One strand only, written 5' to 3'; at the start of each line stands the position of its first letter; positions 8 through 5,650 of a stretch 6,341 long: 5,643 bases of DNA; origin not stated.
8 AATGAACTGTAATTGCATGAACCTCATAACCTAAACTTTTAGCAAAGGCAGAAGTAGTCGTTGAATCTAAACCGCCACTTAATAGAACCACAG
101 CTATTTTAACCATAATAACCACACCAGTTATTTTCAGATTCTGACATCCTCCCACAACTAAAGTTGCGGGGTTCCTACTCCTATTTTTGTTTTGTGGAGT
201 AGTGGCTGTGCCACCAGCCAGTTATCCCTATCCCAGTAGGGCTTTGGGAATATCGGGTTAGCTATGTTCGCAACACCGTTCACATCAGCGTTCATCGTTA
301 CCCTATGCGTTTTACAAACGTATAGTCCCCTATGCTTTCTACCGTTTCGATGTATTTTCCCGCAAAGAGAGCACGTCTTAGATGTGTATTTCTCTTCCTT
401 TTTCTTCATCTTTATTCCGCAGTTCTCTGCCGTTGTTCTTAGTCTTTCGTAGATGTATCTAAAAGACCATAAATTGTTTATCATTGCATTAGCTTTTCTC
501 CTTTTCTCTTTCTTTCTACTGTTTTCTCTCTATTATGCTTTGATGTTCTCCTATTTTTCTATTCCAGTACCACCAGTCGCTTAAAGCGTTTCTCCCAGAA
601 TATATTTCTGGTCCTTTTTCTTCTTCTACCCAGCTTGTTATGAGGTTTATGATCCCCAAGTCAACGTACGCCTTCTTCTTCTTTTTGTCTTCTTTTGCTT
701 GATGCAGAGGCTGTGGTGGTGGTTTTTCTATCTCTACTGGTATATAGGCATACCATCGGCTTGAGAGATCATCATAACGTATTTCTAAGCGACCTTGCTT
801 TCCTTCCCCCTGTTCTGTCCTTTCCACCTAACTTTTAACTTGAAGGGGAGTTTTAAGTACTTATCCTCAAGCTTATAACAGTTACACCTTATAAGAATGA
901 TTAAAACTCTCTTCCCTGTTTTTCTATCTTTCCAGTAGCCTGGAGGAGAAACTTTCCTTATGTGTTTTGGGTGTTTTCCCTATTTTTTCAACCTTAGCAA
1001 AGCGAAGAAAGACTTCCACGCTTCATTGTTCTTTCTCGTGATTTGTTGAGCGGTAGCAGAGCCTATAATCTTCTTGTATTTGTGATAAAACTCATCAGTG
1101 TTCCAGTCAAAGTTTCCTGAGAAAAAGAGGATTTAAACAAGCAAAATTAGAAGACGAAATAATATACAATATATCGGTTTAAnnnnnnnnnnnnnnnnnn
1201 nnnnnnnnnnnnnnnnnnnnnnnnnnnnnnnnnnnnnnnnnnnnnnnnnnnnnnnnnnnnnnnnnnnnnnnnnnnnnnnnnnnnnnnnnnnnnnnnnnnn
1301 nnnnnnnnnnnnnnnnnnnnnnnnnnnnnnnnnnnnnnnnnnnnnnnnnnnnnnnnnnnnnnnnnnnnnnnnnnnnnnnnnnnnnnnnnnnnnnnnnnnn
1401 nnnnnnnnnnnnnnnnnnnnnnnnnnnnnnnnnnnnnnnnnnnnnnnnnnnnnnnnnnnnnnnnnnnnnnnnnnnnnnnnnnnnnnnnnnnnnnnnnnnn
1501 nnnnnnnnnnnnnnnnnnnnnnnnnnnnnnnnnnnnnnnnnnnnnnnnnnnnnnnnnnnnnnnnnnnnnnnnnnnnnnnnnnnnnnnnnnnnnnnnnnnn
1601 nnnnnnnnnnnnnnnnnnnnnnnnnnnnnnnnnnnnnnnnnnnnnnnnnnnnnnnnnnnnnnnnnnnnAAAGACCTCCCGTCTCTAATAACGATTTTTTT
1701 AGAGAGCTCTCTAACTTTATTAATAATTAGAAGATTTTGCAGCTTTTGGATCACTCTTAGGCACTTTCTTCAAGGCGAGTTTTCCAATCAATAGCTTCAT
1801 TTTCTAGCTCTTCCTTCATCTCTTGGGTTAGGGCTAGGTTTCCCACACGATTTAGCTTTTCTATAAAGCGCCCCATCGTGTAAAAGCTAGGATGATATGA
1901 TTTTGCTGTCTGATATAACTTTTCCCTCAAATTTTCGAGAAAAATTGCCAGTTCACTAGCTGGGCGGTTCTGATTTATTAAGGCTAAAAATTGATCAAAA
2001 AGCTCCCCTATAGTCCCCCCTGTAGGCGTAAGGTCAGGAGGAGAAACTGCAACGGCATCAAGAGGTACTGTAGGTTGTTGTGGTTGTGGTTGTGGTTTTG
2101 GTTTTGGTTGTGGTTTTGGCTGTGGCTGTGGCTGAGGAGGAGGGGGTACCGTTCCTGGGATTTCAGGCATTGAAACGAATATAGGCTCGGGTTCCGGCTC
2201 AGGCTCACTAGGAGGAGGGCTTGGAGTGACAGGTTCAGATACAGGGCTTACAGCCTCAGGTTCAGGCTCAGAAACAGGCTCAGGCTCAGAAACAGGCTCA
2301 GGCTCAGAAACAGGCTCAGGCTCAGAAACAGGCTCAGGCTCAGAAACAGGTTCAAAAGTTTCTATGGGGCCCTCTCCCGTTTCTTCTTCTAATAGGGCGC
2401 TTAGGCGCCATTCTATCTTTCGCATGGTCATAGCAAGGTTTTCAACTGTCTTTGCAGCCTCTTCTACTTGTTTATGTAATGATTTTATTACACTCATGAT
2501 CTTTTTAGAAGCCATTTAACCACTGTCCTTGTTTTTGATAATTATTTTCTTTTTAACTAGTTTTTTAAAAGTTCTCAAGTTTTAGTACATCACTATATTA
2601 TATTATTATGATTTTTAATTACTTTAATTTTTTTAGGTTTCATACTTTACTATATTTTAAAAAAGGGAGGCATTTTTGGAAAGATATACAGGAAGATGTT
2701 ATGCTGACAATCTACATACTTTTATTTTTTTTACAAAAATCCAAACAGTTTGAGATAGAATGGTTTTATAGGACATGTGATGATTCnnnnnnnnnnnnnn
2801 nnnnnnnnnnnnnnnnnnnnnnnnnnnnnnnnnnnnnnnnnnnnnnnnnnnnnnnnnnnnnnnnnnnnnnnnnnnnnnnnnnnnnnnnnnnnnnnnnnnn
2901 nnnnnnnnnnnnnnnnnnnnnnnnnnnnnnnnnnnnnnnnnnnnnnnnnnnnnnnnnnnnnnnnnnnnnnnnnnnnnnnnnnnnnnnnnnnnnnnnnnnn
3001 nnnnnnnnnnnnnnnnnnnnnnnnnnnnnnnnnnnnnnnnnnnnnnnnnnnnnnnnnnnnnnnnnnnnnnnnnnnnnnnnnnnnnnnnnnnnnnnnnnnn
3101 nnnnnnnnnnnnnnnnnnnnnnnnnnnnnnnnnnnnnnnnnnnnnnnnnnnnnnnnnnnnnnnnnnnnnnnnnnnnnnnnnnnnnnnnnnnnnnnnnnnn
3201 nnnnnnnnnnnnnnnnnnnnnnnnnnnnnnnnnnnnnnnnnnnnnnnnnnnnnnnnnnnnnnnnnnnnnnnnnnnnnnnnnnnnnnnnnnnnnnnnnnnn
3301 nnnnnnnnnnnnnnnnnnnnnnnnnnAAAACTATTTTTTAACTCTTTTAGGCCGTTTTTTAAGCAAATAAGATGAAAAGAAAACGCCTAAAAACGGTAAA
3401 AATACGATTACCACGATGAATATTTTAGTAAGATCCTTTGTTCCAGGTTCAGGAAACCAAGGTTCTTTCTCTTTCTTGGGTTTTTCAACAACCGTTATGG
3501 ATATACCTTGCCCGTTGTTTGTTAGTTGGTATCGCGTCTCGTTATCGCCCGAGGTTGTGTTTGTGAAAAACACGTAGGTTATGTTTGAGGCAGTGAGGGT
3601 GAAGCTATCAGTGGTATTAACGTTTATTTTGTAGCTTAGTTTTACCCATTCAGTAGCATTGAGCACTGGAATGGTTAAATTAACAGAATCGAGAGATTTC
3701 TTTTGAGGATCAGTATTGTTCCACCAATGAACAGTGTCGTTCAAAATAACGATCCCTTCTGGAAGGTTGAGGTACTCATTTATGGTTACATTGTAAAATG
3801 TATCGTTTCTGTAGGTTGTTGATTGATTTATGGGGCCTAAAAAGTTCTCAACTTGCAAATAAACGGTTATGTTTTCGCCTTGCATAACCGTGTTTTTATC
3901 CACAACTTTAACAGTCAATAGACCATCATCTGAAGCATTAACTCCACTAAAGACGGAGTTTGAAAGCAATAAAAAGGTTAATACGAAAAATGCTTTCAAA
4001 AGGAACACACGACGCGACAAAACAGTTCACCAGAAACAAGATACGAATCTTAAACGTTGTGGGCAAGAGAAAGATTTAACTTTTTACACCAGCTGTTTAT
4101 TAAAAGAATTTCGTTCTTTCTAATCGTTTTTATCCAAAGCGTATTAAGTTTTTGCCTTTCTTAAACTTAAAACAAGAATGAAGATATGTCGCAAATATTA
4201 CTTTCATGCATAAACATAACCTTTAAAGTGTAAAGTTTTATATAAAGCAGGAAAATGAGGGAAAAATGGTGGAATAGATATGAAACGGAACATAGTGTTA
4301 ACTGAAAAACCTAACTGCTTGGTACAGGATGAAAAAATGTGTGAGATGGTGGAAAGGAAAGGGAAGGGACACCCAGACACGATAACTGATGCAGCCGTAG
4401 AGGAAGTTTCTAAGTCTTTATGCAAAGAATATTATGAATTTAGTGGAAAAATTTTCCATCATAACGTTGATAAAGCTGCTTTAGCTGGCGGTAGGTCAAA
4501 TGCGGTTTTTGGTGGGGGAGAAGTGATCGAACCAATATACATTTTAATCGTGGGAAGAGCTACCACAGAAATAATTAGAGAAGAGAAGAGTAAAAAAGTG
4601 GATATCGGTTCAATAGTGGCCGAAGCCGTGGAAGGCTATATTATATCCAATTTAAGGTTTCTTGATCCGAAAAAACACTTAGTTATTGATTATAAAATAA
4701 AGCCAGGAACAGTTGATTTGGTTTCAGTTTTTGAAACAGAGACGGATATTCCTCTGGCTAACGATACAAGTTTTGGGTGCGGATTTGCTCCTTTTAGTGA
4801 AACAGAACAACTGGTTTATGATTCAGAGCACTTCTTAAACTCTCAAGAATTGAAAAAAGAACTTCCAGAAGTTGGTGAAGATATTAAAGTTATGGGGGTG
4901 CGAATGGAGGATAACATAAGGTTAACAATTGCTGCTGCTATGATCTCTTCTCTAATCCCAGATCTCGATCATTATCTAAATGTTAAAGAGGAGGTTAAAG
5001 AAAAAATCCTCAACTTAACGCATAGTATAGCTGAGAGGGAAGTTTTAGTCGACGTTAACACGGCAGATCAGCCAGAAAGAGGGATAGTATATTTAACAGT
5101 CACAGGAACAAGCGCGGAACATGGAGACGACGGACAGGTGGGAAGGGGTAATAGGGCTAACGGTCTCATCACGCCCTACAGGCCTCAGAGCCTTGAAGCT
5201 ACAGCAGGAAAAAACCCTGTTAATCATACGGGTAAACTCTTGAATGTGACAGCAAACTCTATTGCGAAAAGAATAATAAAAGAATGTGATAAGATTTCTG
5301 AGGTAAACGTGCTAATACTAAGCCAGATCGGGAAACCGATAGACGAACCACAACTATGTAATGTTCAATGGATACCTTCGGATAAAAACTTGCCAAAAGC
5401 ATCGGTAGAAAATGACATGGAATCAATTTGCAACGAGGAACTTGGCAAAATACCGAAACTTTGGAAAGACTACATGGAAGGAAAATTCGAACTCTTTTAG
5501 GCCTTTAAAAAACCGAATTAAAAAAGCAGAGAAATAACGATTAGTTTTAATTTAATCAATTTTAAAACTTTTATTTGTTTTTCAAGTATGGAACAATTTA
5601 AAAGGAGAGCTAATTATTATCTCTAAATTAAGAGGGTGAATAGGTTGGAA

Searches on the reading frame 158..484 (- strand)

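Call 8: search_protein_families(library=pfam, proteins=[window:158-484:-])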
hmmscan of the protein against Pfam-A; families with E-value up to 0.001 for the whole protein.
window:158-484:- (108 aa): 1 family
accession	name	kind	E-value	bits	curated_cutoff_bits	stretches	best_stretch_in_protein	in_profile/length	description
PF07282.18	Cas12f1-like_TNB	-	1.4e-13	51.2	26.3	1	8-74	1-60/60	Cas12f1-like, TNB domain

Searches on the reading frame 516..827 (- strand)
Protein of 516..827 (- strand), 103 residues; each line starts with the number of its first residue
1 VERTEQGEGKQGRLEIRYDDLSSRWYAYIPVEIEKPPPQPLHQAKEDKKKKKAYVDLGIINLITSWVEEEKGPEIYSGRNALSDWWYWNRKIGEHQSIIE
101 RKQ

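Call 8: search_protein_families(library=pfam, proteins=[window:516-827:-])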
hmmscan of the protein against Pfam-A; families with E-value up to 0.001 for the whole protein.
window:516-827:- (103 aa): 1 family
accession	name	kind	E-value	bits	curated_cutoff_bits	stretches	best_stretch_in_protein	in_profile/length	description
PF01385.25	OrfB_IS605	-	1.8e-07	31.8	30.5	1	29-102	2-67/120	Probable transposase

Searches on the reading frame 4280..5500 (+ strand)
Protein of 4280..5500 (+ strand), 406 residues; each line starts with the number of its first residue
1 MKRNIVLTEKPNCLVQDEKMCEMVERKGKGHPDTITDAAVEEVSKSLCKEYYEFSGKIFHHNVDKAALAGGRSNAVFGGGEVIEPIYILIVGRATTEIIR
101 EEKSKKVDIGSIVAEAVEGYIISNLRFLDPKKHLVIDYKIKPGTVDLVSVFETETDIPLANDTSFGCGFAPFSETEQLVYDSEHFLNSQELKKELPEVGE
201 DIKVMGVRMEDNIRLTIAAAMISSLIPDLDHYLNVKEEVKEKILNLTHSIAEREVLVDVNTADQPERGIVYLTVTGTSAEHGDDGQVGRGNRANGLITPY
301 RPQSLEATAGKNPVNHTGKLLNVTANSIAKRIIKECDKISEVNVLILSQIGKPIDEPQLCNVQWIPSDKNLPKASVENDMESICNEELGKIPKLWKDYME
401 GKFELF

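Call 8: search_protein_families(library=pfam, proteins=[window:4280-5500:+])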
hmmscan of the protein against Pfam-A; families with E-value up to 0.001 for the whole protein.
window:4280-5500:+ (406 aa): 1 family
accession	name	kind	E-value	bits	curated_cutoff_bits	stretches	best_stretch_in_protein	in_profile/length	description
PF01941.24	AdoMet_Synthase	-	1.5e-160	534.8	27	1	3-402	1-395/395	S-adenosylmethionine synthetase (AdoMet synthetase)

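Call 71: find_related_loci(query=window:4280-5497:+, collection=genome_contigs, flank=1000)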
Query window:4280-5497:+ (406 aa) in genome_contigs; peptide patterns used: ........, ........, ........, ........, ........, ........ (x = any residue, [..] = any of these).
599 stretches matched a pattern (row limit reached: there are more); 146 encode a relative of the query (tblastn E <= 1e-3); the best 80 are kept; 80 distinct loci.
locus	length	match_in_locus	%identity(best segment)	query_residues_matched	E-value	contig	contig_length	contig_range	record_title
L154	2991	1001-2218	87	1-406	0e+0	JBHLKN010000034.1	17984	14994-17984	MAG: Candidatus Hodarchaeota archaeon isolate DZ1B.339 DZ1B.339@8958, whole genome shotgun sequence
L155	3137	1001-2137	56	22-406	5e-143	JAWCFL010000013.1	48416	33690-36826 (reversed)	MAG: Candidatus Jordarchaeales archaeon isolate JZ-1_202007_bins_29 JZ-1_202007_bins_29_scaffold_13, whole genome shotgu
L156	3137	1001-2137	56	22-406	2e-141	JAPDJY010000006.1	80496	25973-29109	MAG: Thermoproteota archaeon isolate S9B3_HD70 c_000000000115, whole genome shotgun sequence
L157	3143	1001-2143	56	22-406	3e-136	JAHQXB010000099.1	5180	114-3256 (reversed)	MAG: Candidatus Jordarchaeia archaeon isolate RPF2 contig_124_10370_length_5180_read_count_13635, whole genome shotgun s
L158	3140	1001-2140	53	18-406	3e-134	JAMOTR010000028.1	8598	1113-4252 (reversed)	MAG: Candidatus Heimdallarchaeota archaeon isolate 4571-419_metabat2_scaf2bin.036 4571-419_scaffold_2068_c1, whole genom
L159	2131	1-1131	56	26-406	3e-137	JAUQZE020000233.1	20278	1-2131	MAG: Candidatus Freyarchaeota archaeon isolate SQRJ_82 k255_9640, whole genome shotgun sequence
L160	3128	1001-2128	50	26-406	9e-130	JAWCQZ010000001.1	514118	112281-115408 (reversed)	MAG: Halobacteria archaeon isolate JZ-2_201907_bins_36 JZ-2_201907_bins_36_scaffold_1, whole genome shotgun sequence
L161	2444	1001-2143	53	22-406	1e-130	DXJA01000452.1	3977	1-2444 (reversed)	MAG TPA_asm: Candidatus Jordarchaeum madagascariense isolate EB_bin_7 k141_289229, whole genome shotgun sequence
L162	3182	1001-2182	53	18-406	7e-128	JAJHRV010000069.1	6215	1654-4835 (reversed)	MAG: Thermosphaera sp. isolate Bin P8 scaffold_1106_c1, whole genome shotgun sequence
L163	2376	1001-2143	50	22-406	5e-130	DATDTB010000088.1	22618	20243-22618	MAG TPA_asm: archaeon isolate SMAG_U8019 k141_2163295, whole genome shotgun sequence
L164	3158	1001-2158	52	17-406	2e-126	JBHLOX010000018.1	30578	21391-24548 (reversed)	MAG: Promethearchaeota archaeon isolate DZ3S.281 DZ3S.281@3664, whole genome shotgun sequence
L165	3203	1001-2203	50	1-406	1e-126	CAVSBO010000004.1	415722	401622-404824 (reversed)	MAG: Candidatus Thorarchaeota archaeon isolate MFD04408.bin.2.157 genome assembly, contig: contig_39617, whole genome sh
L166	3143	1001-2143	50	22-406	7e-127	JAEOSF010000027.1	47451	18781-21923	MAG: Candidatus Borrarchaeum yapensis isolate Yap2000.bin9.141 contig-145_344, whole genome shotgun sequence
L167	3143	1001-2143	50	22-406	2e-126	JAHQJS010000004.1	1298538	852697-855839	MAG: Candidatus Borrarchaeum weybense isolate lw60_2018_gm2_56 NODE_1_length_1298538_cov_26.214026, whole genome shotgun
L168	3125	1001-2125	49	26-406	3e-126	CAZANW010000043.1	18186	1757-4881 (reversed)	MAG TPA_asm: uncultured Halobacteria archaeon isolate SRP093762_co1_34 genome assembly, contig: NODE_1855_length_18186_c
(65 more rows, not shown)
